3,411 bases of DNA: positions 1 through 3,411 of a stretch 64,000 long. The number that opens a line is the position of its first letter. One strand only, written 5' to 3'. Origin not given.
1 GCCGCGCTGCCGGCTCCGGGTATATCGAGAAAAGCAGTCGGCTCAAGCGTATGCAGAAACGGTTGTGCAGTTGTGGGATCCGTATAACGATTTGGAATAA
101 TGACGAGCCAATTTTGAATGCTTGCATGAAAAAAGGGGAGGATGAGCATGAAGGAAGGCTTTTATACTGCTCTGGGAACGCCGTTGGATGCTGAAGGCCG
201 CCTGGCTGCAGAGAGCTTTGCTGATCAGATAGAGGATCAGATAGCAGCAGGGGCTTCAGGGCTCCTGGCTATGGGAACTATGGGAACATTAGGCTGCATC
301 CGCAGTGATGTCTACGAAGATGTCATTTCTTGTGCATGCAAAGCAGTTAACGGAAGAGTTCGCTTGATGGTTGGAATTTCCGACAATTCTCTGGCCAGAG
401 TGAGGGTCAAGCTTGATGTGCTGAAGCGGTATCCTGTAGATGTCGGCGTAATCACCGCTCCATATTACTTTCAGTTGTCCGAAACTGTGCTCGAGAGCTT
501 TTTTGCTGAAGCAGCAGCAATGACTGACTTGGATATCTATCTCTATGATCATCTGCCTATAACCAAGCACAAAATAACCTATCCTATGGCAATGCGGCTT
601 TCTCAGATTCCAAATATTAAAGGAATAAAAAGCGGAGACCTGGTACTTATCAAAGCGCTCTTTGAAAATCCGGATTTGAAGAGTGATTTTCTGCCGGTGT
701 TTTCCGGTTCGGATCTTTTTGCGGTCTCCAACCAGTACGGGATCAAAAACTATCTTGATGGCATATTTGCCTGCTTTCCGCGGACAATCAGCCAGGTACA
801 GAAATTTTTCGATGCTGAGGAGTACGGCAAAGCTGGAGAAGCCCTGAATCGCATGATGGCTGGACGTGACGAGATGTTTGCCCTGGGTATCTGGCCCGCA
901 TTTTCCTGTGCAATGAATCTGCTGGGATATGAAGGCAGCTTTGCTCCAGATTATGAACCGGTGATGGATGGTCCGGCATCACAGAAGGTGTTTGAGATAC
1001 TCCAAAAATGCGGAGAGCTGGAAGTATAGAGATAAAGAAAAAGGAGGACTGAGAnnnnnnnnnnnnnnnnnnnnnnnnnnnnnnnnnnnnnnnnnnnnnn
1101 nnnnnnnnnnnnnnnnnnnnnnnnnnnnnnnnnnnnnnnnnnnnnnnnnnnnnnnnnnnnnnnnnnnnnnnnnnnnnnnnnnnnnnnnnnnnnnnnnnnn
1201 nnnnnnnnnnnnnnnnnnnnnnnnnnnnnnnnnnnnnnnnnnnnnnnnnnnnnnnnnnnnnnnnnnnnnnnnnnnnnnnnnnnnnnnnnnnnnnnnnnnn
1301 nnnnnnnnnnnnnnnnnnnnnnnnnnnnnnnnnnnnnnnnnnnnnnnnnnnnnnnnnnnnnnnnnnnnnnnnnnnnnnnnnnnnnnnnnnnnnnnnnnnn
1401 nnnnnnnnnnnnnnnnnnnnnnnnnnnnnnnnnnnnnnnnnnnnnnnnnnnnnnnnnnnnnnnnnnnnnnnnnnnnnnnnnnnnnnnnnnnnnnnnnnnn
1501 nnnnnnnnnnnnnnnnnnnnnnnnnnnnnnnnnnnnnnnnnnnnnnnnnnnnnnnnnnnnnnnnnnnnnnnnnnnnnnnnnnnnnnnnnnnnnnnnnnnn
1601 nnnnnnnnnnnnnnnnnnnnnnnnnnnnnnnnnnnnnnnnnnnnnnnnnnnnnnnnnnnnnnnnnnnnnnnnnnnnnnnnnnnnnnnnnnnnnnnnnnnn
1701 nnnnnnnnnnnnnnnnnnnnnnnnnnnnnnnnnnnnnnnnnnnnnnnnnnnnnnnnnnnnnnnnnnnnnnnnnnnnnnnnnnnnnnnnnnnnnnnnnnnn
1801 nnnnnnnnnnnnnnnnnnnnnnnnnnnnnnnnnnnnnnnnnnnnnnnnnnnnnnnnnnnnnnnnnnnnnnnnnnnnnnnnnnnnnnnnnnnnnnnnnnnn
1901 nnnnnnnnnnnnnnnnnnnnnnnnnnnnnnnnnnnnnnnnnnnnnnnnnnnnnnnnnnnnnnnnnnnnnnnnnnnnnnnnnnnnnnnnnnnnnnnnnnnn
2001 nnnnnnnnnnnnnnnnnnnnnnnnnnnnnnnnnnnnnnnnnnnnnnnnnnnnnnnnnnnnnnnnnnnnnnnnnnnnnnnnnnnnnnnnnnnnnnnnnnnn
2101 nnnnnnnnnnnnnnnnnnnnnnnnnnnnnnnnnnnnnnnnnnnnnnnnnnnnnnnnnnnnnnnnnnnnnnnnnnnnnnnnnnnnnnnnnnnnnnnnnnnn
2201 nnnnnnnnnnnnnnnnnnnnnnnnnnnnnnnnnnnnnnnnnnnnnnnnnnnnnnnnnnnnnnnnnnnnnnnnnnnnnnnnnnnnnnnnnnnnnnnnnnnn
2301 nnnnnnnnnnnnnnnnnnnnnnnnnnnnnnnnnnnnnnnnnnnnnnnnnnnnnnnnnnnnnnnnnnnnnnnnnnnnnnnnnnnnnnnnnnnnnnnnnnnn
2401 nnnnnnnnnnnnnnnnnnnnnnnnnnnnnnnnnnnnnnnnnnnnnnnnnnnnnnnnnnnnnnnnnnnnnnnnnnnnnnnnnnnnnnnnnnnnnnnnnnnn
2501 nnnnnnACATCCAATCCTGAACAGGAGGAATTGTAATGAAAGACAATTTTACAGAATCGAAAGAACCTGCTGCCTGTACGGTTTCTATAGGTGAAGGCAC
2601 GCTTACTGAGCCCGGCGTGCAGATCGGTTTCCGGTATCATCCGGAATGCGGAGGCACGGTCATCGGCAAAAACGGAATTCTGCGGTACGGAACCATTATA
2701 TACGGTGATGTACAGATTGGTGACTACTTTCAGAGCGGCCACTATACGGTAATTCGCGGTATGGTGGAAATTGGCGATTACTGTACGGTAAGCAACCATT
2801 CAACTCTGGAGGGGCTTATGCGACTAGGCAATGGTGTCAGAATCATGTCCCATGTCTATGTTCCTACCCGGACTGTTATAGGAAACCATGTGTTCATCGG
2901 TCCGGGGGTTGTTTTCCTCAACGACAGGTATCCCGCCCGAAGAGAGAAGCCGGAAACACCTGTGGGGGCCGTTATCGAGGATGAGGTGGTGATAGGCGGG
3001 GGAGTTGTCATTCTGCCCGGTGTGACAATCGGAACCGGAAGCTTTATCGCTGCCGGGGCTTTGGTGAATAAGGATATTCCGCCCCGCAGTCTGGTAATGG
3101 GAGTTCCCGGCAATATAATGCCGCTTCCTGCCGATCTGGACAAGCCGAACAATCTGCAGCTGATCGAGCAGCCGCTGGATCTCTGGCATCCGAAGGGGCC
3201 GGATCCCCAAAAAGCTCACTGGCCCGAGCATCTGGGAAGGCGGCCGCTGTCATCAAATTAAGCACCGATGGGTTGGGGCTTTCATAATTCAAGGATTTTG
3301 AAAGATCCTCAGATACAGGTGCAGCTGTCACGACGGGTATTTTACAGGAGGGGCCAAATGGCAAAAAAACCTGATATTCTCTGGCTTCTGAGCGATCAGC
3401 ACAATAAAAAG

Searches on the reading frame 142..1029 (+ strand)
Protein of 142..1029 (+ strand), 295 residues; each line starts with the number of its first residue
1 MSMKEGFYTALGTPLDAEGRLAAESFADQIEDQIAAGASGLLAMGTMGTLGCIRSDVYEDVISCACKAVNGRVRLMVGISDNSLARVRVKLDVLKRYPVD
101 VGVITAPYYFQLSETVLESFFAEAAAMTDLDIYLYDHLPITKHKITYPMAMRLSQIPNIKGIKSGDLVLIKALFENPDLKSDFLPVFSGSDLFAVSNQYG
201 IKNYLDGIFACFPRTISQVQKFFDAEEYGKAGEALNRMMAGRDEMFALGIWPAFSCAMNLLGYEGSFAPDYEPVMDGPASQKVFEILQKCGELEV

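Call 22: search_protein_families(library=pfam, proteins=[window:142-1029:+], max_evalue=0.00001)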
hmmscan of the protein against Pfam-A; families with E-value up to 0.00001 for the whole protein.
window:142-1029:+ (295 aa): 1 family
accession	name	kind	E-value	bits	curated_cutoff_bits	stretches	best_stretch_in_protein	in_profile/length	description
PF00701.28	DHDPS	-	9.3e-23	80.8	22.1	1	5-260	3-258/289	Dihydrodipicolinate synthetase family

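Call 50: find_encoding_contigs(protein=window:142-1029:+, flank=10000, max_places=4)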
Protein window:142-1029:+ (295 aa): no gene with exactly this product is on record in the collection.

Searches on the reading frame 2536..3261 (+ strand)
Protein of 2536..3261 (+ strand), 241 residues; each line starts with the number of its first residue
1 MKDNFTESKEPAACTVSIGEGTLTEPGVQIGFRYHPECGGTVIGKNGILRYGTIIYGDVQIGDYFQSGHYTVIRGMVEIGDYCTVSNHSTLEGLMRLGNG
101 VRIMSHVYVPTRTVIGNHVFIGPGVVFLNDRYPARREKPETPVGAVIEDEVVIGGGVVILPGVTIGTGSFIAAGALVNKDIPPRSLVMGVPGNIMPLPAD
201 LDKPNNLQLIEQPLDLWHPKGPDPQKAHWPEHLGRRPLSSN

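Call 22: search_protein_families(library=pfam, proteins=[window:2536-3261:+], max_evalue=0.00001)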
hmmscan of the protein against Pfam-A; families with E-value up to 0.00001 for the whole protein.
window:2536-3261:+ (241 aa): 2 families
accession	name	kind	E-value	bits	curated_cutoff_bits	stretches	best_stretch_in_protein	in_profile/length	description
PF00132.30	Hexapep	-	4.1e-25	86.8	27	2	144-178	1-35/36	Bacterial transferase hexapeptide (six repeats)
PF25084.1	LbH_EIF2B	-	4e-06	27.2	54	0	44-125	25-103/105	EIF2B subunit epsilon LbH domain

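Call 52: find_encoding_contigs(protein=window:2536-3261:+, flank=10000, max_places=3)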
Protein window:2536-3261:+ (241 aa): 1 contig read that carries it; 1 place shown.
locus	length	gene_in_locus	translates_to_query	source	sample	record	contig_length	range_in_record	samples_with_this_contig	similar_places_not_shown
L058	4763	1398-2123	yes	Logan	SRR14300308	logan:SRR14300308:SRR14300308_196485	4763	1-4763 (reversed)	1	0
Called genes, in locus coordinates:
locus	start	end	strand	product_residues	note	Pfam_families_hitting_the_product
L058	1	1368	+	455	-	?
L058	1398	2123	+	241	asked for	PF25084:LbH_EIF2B (faint), PF25087:GMPPB_C (faint), PF00132:Hexapep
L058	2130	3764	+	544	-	PF00884:Sulfatase, PF01663:Phosphodiest (faint), PF16347:SGSH_C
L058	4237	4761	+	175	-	?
